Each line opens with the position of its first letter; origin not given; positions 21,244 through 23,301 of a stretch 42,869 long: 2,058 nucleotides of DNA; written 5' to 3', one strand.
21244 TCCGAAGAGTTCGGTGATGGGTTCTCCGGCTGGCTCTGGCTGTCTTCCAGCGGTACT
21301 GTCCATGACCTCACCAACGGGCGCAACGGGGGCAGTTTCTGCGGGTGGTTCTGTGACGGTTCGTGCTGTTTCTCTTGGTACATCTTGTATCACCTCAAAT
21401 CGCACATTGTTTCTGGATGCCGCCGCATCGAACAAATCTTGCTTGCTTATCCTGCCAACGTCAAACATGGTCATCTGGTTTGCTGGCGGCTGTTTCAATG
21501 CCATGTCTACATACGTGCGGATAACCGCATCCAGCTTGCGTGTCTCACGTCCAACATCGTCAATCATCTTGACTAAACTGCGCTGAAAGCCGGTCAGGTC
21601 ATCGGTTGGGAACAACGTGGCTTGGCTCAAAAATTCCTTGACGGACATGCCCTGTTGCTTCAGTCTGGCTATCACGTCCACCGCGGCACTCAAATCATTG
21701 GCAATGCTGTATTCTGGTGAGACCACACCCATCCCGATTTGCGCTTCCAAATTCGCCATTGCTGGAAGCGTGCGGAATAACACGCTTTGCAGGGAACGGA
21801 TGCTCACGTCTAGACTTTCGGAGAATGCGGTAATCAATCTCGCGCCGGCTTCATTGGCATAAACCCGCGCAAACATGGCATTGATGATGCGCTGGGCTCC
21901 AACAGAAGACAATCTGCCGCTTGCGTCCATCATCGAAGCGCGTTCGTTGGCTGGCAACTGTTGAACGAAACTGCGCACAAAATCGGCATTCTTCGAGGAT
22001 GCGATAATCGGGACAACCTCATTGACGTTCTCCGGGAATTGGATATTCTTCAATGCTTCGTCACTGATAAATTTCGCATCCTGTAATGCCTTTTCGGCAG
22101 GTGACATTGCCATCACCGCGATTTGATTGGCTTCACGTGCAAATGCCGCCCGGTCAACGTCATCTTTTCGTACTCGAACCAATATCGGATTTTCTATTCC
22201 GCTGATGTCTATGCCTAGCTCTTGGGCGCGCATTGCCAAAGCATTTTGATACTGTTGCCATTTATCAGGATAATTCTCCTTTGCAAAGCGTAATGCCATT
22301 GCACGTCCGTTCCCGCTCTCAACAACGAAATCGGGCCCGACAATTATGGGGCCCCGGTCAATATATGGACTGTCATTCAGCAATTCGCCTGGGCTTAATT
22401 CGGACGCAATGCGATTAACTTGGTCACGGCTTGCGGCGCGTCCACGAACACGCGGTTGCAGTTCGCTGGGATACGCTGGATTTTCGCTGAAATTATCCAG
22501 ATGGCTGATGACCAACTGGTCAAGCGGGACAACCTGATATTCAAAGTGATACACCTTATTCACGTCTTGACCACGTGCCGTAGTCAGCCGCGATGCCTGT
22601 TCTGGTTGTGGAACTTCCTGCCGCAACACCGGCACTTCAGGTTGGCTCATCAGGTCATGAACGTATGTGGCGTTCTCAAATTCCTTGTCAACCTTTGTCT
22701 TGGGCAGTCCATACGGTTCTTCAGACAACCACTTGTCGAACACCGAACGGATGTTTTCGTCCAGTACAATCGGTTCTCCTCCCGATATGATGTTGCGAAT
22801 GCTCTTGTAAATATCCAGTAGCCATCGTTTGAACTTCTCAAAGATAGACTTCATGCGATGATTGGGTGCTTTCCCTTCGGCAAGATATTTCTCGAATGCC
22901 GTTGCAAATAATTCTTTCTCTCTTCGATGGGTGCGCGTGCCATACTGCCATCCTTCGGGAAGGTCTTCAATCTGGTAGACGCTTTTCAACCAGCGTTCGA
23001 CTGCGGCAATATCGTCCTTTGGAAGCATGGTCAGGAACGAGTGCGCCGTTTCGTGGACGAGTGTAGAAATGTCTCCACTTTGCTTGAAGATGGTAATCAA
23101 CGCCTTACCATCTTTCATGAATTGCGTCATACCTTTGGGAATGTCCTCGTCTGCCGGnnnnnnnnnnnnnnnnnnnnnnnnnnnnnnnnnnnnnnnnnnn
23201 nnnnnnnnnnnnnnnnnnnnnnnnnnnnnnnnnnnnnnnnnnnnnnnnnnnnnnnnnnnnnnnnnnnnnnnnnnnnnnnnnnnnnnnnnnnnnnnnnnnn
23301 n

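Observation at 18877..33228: One uninterrupted 14.35-kb ORF (4,783 aa, one third of the genome) in the MuF slot: candidate ejected multi-effector polyvalent protein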

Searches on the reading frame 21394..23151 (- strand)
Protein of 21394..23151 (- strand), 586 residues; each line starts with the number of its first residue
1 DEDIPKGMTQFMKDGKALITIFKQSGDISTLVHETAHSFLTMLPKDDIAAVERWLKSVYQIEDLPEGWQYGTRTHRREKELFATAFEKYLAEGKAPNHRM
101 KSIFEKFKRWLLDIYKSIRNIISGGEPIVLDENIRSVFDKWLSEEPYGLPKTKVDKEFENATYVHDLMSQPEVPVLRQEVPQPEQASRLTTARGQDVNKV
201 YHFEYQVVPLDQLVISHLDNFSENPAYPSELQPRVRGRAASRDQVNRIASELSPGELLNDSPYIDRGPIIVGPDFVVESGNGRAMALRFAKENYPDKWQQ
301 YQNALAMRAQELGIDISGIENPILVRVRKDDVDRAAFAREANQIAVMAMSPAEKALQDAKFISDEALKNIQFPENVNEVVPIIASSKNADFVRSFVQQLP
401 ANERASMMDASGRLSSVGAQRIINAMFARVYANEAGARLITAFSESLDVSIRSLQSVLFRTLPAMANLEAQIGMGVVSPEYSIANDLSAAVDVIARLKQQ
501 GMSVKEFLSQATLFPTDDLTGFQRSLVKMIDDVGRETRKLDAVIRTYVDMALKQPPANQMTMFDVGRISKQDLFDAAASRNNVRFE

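Call 62: search_solved_structures(query=window:21394-23151:-, max_evalue=1, show_alignments=2)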
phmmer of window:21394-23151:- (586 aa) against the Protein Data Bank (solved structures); distinct sequences matched with E-value up to 1: 0.

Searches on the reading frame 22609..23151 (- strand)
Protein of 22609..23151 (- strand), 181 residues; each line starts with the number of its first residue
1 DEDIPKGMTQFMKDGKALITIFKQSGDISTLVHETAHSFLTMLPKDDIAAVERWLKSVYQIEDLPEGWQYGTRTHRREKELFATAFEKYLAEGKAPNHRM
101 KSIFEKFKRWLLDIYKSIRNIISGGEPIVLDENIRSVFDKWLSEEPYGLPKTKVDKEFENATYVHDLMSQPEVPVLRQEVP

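Call 48: search_protein_families(library=pfam, proteins=[window:22609-23151:-], max_evalue=5)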
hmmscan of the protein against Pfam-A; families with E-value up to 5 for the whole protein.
window:22609-23151:- (181 aa): 0 families
